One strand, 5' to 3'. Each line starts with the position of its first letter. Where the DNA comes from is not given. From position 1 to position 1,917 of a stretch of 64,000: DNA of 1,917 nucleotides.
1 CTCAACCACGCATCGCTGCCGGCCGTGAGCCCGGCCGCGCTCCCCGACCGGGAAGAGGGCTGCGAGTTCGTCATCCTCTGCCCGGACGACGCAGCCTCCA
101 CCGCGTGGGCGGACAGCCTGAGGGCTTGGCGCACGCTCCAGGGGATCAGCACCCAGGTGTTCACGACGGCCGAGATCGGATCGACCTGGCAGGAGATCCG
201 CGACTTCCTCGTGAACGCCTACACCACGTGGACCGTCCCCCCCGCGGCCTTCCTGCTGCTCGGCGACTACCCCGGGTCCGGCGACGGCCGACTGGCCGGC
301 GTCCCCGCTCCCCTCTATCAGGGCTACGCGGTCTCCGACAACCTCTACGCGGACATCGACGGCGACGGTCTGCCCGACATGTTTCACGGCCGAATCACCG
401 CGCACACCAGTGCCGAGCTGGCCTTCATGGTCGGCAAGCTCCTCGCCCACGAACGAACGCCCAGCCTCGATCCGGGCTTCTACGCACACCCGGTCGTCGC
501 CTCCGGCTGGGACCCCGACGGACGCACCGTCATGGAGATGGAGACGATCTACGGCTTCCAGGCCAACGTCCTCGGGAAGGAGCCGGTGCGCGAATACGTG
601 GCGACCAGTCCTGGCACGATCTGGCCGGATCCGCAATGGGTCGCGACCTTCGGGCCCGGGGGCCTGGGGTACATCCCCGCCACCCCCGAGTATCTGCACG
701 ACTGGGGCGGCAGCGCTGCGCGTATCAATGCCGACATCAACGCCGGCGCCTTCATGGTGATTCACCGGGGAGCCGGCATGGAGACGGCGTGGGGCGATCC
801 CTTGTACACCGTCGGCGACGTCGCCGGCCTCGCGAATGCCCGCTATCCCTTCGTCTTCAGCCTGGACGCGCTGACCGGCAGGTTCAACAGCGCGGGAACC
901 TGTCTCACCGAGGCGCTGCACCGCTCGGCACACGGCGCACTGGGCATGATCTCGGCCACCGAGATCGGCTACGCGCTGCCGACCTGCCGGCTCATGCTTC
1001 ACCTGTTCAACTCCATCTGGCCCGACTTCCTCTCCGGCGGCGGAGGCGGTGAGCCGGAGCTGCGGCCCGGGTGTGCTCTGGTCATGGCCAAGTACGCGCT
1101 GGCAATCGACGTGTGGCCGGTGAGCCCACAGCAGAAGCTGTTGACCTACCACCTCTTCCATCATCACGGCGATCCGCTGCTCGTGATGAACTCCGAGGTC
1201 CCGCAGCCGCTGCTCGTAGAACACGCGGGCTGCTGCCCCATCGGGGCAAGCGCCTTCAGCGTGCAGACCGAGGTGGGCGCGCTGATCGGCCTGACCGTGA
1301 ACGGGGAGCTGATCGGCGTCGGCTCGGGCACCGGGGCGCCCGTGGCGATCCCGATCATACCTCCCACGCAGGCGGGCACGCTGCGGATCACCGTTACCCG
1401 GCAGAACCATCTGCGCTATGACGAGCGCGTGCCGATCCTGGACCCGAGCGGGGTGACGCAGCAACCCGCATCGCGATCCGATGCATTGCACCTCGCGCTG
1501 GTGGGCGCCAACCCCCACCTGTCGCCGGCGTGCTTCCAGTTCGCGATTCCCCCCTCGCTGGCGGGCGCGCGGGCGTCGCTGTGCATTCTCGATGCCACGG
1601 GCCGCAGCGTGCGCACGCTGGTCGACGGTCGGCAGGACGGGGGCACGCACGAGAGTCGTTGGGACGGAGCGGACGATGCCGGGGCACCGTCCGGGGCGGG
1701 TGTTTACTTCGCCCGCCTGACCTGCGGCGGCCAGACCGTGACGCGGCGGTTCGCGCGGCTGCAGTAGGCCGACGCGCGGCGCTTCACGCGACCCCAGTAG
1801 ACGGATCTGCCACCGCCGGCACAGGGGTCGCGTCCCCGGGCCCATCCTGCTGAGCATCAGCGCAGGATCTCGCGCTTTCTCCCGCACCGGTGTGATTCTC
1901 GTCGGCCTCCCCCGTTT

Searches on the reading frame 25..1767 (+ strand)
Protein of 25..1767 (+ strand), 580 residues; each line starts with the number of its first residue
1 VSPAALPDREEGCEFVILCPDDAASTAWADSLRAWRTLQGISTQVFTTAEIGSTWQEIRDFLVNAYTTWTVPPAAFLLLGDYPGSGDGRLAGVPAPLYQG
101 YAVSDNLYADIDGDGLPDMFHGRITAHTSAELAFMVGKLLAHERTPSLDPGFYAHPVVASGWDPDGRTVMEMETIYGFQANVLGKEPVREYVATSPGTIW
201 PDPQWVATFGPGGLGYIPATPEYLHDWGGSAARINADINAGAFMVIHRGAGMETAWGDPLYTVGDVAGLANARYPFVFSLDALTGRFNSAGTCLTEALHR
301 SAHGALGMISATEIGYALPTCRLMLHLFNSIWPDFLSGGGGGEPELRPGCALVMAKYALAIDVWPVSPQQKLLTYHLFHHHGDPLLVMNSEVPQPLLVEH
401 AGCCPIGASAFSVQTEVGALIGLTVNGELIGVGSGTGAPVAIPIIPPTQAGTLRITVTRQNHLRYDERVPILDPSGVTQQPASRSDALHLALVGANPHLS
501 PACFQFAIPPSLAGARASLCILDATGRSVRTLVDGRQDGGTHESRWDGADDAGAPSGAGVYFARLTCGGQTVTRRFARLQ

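Call 61: search_protein_families(library=pfam, proteins=[window:25-1767:+], max_evalue=0.00001)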
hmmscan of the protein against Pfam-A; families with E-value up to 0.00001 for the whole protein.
window:25-1767:+ (580 aa): 3 families
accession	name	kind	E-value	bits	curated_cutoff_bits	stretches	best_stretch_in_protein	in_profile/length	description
PF01364.23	Peptidase_C25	-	3.6e-42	145.4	23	1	16-387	2-373/374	Peptidase family C25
PF13860.13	FlgD_ig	-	1.6e-07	31.7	27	1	517-561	25-69/79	FlgD Ig-like domain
PF03785.20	Peptidase_C25_C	-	6.9e-07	29.5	25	1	398-465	6-74/79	Peptidase family C25, C terminal ig-like domain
